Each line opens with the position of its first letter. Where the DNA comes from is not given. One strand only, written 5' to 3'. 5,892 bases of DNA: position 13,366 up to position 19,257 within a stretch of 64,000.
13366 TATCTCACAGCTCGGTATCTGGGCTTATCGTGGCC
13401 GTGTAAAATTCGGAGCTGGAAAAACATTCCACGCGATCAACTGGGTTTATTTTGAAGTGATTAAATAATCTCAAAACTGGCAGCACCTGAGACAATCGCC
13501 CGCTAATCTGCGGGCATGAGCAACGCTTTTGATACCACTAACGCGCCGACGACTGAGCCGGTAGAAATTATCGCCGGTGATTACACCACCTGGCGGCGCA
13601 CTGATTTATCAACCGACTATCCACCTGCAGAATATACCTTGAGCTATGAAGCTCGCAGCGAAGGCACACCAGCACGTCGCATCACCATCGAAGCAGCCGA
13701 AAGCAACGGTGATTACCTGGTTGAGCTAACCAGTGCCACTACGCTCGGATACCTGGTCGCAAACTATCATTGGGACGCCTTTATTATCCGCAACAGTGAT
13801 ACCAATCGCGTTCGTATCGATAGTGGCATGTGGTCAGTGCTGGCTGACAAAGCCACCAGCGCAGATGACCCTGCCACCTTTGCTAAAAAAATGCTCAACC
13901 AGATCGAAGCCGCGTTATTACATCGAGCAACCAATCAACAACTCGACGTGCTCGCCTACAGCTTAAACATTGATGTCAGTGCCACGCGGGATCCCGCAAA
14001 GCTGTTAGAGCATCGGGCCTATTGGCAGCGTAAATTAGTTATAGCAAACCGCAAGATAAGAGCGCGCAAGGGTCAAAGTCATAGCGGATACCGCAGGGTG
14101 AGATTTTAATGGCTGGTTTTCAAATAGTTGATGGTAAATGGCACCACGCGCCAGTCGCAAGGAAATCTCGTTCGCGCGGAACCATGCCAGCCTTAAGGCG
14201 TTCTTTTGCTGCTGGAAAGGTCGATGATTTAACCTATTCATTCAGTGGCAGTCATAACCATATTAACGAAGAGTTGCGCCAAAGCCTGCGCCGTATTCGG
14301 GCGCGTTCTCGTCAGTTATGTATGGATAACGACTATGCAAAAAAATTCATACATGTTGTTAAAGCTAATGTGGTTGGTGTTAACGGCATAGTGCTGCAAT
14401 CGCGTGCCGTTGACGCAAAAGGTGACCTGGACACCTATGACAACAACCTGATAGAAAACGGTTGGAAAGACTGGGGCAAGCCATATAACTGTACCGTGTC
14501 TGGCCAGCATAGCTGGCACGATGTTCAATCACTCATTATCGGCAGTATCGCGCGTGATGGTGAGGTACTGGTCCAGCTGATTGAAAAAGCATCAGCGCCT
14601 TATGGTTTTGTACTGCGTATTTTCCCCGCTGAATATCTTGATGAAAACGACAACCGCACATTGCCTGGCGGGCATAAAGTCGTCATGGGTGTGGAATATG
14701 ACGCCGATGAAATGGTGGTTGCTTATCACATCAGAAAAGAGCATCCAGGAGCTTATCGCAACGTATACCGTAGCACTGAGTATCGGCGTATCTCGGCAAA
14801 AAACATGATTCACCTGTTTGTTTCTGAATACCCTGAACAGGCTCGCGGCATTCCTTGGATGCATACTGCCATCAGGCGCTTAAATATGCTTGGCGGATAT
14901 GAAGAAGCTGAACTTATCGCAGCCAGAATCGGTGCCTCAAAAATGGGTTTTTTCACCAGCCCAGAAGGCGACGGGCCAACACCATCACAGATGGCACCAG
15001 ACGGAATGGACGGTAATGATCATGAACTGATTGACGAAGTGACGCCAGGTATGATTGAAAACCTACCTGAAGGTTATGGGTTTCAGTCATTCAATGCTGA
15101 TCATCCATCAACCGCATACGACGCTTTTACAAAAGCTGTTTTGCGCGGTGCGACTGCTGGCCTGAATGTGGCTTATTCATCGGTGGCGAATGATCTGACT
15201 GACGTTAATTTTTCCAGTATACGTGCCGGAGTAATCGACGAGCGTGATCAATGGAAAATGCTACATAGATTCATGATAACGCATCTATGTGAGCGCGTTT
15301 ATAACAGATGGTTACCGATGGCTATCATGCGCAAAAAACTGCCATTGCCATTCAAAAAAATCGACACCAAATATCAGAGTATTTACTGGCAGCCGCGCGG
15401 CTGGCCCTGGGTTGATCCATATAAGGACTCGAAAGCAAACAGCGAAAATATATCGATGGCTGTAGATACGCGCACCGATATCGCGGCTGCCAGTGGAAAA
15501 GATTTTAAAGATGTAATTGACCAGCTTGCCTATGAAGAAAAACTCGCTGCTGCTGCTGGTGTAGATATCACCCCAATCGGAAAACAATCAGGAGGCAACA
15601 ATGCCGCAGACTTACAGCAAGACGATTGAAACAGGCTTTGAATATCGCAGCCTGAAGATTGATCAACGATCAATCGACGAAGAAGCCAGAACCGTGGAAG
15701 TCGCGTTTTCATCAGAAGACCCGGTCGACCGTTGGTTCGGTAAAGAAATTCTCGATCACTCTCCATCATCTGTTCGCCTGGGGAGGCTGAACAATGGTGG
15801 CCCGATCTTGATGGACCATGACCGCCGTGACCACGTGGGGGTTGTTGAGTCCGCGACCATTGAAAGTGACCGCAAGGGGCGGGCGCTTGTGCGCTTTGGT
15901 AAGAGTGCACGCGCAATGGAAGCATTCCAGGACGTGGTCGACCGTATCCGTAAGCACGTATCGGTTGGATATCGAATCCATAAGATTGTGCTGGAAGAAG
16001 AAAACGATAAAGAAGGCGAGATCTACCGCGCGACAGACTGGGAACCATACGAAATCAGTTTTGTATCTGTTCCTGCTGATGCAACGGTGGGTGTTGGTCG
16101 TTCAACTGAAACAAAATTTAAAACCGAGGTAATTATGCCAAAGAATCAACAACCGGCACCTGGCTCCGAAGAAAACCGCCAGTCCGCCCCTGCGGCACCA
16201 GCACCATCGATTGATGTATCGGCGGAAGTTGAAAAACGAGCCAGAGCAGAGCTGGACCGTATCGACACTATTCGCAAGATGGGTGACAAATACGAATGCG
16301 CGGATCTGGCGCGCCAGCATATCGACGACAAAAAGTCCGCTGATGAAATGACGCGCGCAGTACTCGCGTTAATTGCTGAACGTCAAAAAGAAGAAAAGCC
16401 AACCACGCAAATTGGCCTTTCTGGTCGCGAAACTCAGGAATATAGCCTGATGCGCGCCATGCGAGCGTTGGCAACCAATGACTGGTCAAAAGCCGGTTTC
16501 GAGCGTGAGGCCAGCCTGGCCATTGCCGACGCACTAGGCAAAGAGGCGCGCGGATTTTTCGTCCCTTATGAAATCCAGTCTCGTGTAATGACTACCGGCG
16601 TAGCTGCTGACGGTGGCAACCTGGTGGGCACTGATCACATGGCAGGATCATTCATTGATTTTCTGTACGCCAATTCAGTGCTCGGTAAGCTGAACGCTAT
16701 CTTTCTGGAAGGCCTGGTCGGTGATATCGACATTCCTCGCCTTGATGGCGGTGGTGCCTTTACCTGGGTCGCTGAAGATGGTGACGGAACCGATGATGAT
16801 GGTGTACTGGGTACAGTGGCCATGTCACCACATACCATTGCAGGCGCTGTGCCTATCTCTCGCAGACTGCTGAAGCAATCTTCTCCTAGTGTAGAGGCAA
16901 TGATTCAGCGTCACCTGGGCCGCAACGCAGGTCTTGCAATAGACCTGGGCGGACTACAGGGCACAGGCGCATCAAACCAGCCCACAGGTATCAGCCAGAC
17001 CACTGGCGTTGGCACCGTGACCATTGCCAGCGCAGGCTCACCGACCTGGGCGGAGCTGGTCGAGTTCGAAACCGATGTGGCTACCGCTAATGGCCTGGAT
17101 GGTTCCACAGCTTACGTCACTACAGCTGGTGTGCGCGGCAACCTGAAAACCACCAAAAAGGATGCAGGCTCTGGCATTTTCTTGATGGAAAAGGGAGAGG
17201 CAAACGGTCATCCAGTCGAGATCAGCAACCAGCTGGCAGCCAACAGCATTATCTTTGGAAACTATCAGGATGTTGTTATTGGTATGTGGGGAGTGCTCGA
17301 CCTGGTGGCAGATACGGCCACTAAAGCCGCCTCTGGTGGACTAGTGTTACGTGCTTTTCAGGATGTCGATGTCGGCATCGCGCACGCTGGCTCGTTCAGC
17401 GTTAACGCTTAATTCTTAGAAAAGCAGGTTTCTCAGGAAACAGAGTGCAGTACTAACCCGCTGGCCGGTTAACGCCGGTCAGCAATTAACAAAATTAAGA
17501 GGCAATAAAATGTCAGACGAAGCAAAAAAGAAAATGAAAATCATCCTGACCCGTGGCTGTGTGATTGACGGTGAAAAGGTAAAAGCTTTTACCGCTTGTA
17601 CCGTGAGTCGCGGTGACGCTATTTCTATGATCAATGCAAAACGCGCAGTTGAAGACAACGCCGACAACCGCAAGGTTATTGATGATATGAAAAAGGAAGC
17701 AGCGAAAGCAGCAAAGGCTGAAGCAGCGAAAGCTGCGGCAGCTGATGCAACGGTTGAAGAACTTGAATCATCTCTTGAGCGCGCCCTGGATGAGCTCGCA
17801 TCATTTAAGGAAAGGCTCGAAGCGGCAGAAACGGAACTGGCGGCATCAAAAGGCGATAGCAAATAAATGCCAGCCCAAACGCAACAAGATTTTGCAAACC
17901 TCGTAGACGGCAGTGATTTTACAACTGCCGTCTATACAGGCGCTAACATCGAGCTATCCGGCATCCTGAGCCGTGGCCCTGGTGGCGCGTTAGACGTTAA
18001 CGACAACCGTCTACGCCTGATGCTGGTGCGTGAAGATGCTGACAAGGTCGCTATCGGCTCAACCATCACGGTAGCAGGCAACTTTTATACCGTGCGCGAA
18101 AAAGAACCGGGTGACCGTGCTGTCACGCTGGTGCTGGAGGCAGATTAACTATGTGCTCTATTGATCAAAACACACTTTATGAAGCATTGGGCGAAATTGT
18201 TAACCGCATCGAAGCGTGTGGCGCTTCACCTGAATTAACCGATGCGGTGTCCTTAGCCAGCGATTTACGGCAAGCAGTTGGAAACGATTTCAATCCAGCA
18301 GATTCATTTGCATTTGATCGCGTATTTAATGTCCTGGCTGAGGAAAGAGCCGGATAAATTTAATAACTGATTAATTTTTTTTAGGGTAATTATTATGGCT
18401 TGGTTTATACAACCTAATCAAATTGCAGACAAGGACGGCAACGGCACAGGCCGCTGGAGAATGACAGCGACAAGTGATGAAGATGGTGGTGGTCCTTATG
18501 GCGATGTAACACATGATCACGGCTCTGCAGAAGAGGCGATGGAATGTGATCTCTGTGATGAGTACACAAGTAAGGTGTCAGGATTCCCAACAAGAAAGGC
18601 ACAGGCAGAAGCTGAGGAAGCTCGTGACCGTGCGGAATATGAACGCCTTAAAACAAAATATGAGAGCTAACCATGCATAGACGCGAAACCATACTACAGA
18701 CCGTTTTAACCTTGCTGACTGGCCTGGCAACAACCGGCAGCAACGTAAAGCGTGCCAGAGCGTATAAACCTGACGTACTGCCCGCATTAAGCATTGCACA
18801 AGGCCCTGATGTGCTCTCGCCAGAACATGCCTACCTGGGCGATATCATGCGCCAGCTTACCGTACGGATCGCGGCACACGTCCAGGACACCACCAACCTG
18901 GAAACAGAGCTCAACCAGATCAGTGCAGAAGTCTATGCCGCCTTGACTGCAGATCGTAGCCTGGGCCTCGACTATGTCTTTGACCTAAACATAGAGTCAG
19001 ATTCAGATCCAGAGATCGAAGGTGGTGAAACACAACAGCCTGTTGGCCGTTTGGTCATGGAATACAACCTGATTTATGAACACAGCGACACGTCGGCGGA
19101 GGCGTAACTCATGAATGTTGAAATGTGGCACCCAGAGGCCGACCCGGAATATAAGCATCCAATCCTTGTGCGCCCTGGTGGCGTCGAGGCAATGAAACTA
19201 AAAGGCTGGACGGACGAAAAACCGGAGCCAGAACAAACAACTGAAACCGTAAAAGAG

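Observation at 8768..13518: Perfect 57-bp direct repeats bracket a 4.7-kb cassette between terminase and portal; each copy ends at a start codon with a hairpin and no SD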

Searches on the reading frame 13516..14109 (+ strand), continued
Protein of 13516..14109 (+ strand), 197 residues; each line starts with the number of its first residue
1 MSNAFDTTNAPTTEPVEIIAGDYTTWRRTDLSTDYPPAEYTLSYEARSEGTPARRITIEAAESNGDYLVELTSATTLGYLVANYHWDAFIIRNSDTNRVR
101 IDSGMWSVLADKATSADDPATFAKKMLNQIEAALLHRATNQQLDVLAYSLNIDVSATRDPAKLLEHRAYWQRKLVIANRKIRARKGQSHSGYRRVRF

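Call 57: find_related_loci(query=A3, collection=metagenome_contigs, flank=9000)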
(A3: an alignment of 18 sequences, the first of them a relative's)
Query A3 (197 aa) in metagenome_contigs; peptide patterns used: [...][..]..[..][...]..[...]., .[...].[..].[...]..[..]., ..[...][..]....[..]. (x = any residue, [..] = any of these).
464 stretches matched a pattern; 71 encode a relative of the query (tblastn E <= 1e-3); 71 distinct loci.
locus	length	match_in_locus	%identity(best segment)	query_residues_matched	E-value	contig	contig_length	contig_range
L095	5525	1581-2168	71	1-197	2e-89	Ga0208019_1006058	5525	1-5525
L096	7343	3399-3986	71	1-197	2e-89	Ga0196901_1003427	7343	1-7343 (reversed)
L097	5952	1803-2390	71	1-197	2e-89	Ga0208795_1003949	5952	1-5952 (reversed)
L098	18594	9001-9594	70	1-197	3e-88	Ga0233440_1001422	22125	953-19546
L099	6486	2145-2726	68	3-197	1e-86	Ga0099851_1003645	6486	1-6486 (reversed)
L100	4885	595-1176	68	3-197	1e-86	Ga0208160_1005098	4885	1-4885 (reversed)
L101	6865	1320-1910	61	1-197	8e-79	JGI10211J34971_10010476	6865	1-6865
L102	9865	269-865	53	1-197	3e-68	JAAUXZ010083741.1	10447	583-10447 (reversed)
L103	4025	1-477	69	38-197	9e-68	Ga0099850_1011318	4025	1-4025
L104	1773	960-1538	45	1-197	5e-50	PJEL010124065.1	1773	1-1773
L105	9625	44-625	42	1-191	3e-47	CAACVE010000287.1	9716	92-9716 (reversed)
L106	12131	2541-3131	56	1-197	2e-69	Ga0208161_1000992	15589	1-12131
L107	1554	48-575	46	1-174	3e-44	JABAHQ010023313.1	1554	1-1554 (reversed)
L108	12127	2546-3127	40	1-197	4e-42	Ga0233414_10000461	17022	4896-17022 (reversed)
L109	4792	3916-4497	40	1-197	4e-42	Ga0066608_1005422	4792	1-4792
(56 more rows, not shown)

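Call 67: search_dna_similar(query=window:13516-14109:+, collection=phages, mode=protein, max_rows=25)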
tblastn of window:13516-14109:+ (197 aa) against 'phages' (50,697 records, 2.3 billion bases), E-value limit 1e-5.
Records with a match: 14; places in all: 14; records where one place covers at least 80% of the query: 12.
Best place of each record, by identity: <60% 14.
By first word of the organism name: Roseobacter 7; Rhodobacter 5; Vibrio 2.
By host as written in the record: Rhodobacter capsulatus YW1 5; Roseobacter sp. FZCC0197 3; Roseobacter sp. FZCC1911 1; Roseobacter sp. FZCC0198 1; Roseobacter sp. FZCC0037 1; Roseobacter sp. FZCC0196 1; Vibrio parahaemolyticus O3:K6 1; Vibrio parahaemolyticus 1.
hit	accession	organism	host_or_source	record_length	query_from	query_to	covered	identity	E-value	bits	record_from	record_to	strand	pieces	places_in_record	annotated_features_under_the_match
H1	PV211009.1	Roseobacter phage CRP-701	Roseobacter sp. FZCC1911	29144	1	197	100%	35.0%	4e-26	110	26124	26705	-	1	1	hypothetical protein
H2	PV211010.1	Roseobacter phage CRP-811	Roseobacter sp. FZCC0198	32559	1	197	100%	32.7%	1e-25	108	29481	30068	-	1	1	hypothetical protein | terminase large subunit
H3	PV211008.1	Roseobacter phage CRP-406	Roseobacter sp. FZCC0037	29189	1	197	100%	32.3%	6e-26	109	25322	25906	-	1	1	hypothetical protein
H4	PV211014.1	Roseobacter phage CRP-831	Roseobacter sp. FZCC0196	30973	1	197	100%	32.0%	2e-28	116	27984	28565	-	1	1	hypothetical protein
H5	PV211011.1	Roseobacter phage CRP-821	Roseobacter sp. FZCC0197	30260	1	197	100%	32.0%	3e-28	115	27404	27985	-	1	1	hypothetical protein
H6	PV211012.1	Roseobacter phage CRP-822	Roseobacter sp. FZCC0197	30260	1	197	100%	32.0%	3e-28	115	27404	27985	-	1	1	hypothetical protein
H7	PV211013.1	Roseobacter phage CRP-823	Roseobacter sp. FZCC0197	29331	1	197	100%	32.0%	4e-28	115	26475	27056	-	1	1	hypothetical protein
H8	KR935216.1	Rhodobacter phage RcRhea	Rhodobacter capsulatus YW1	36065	1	197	100%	30.8%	2e-9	62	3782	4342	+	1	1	head-to-tail joining protein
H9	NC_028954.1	Rhodobacter phage RcRhea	Rhodobacter capsulatus YW1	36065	1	197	100%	30.8%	2e-9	62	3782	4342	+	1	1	head-tail joining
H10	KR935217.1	Rhodobacter phage RcCronus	Rhodobacter capsulatus YW1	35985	1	197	100%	30.3%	3e-7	55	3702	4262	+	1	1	hypothetical protein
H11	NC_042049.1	Rhodobacter phage RcCronus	Rhodobacter capsulatus YW1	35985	1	197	100%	30.3%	3e-7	55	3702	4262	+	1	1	head-tail joining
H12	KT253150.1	Rhodobacter phage RcSaxon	Rhodobacter capsulatus YW1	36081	1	197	100%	30.3%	3e-7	55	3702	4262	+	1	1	head-to-tail joining protein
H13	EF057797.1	Vibrio phage VP882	Vibrio parahaemolyticus O3:K6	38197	13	142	66%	29.5%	2e-6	53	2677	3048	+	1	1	putative phage-related protein | putative phage terminase large subunit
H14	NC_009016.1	Vibrio phage VP882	Vibrio parahaemolyticus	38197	13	142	66%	29.5%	2e-6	53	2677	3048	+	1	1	head-tail joining | terminase large subunit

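Call 73: search_protein_families(library=pfam, proteins=[L066:3673-3930:+, L066:3927-4223:+, L066:4314-4607:+, L010:2612-2911:+, L008:4390-4617:+, L094:1516-1842:+], max_evalue=0.01)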
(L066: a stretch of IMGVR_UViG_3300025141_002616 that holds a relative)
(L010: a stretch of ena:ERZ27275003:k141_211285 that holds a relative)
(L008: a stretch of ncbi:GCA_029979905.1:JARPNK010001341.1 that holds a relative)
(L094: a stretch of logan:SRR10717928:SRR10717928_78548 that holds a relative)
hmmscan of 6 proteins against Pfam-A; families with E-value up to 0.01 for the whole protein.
L066:3673-3930:+ (85 aa): 0 families

L066:3927-4223:+ (98 aa): 1 family
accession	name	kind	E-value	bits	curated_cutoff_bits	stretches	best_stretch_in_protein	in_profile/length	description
PF08765.17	Mor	-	4.3e-14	52.9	24.9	1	10-97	6-95/107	Mor transcription activator family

L066:4314-4607:+ (97 aa): 0 families

L010:2612-2911:+ (99 aa): 9 families
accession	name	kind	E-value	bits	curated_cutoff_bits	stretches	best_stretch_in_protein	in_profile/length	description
PF08279.18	HTH_11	-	1.4e-05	25.3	25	1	66-96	12-42/55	HTH domain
PF13518.12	HTH_28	-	1.7e-05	25.2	25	1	64-92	7-35/52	Helix-turn-helix domain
PF08765.17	Mor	-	0.00014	22.2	24.9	1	25-96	23-98/107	Mor transcription activator family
PF13384.12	HTH_23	-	0.00062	20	24.6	1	63-89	11-37/50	Homeodomain-like domain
PF02796.21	HTH_7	-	0.00089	19.8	23.8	1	69-90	21-42/45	Helix-turn-helix domain of resolvase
PF09339.16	HTH_IclR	-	0.0029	17.8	22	1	71-95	20-44/52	IclR helix-turn-helix domain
PF07022.19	Phage_CI_repr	-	0.006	17.3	22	1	65-90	8-33/65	Bacteriophage CI repressor helix-turn-helix domain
PF12728.13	HTH_17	-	0.0066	17.1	27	0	73-91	5-23/51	Helix-turn-helix domain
PF10654.15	DUF2481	-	0.0083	16.6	27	1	34-93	40-104/126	Protein of unknown function (DUF2481)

L008:4390-4617:+ (75 aa): 2 families
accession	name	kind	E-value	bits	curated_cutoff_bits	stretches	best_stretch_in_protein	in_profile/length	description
PF02796.21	HTH_7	-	7e-06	26.5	23.8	1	37-75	5-44/45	Helix-turn-helix domain of resolvase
PF18740.7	EC042_2821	-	0.0016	19.4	24.9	1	23-75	13-65/97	EC042_2821-like Restriction Endonuclease-like domain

L094:1516-1842:+ (108 aa): 1 family
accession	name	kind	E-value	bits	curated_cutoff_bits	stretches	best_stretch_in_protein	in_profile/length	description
PF10651.15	BppU_N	-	6.2e-06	26.4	23.1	1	5-63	21-79/142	BppU N-terminal domain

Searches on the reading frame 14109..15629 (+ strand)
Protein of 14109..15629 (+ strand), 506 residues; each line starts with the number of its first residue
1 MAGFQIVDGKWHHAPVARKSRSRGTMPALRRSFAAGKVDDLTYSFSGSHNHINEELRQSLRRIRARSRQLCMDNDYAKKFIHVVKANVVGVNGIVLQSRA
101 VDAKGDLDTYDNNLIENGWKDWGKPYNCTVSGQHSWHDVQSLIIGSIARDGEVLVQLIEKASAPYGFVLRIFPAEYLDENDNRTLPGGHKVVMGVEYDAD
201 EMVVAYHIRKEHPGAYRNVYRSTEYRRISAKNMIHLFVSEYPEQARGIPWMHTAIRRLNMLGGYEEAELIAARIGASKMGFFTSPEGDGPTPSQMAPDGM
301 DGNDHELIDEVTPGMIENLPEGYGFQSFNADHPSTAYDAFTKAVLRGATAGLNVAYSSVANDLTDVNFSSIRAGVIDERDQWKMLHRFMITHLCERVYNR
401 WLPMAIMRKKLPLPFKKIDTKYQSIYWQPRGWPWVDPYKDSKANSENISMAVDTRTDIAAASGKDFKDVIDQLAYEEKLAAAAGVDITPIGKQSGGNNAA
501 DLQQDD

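Call 7: search_protein_families(library=phrogs, proteins=[window:14109-15629:+], max_evalue=0.001)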
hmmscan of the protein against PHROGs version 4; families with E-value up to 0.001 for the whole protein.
window:14109-15629:+ (506 aa): 4 families
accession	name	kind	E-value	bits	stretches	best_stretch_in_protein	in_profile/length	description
phrog_21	-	head and packaging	2.7e-98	331.2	1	25-495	34-512/1362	portal protein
phrog_537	-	head and packaging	3.9e-42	145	1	309-488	26-207/233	portal protein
phrog_33813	-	unknown function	2.2e-11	44.9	1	26-124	25-125/160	-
phrog_12037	-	unknown function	4.6e-06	27.4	1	63-161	58-154/212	-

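Call 66: list_cluster_members(proteins=[P0001, window:14109-15629:+, window:34948-35853:+, window:8822-9253:+])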
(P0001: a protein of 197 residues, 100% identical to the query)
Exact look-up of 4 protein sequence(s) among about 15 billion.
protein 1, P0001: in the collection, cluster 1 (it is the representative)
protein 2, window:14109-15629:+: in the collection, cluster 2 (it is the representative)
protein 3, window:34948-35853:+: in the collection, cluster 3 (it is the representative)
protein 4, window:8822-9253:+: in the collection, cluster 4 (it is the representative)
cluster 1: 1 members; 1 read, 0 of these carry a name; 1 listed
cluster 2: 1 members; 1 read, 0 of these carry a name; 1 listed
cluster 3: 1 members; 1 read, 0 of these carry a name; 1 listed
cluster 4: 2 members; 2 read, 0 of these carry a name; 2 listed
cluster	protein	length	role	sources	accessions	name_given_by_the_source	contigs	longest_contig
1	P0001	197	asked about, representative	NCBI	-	-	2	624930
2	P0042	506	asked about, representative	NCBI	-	-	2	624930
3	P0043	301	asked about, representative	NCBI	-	-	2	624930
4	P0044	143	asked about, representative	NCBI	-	-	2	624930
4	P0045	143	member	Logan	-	-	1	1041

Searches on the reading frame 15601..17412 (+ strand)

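Call 7: search_protein_families(library=phrogs, proteins=[window:15601-17412:+], max_evalue=0.001)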
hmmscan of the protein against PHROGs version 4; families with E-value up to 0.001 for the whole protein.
window:15601-17412:+ (603 aa): 6 families
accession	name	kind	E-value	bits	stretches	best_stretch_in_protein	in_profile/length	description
phrog_617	-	head and packaging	2.9e-160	536.1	1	13-601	8-620/626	major head protein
phrog_4523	-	head and packaging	4.1e-64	218.4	1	4-289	4-304/644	major head and protease protein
phrog_10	-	head and packaging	1e-27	98.5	1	258-599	317-630/752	major head protein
phrog_80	-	head and packaging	1.7e-12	48.4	1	8-236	212-434/607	head maturation protease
phrog_2263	-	head and packaging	6e-07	29.7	0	411-559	348-499/551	major head protein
phrog_3244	-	head and packaging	3.3e-05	24.8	1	67-162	71-174/326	head maturation protease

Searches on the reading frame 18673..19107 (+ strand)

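Call 7: search_protein_families(library=phrogs, proteins=[window:18673-19107:+], max_evalue=0.001)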
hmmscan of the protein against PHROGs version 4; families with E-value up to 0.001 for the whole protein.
window:18673-19107:+ (144 aa): 1 family
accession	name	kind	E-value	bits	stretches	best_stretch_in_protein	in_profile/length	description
phrog_4204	-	connector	5e-16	60.1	1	1-139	2-141/147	tail terminator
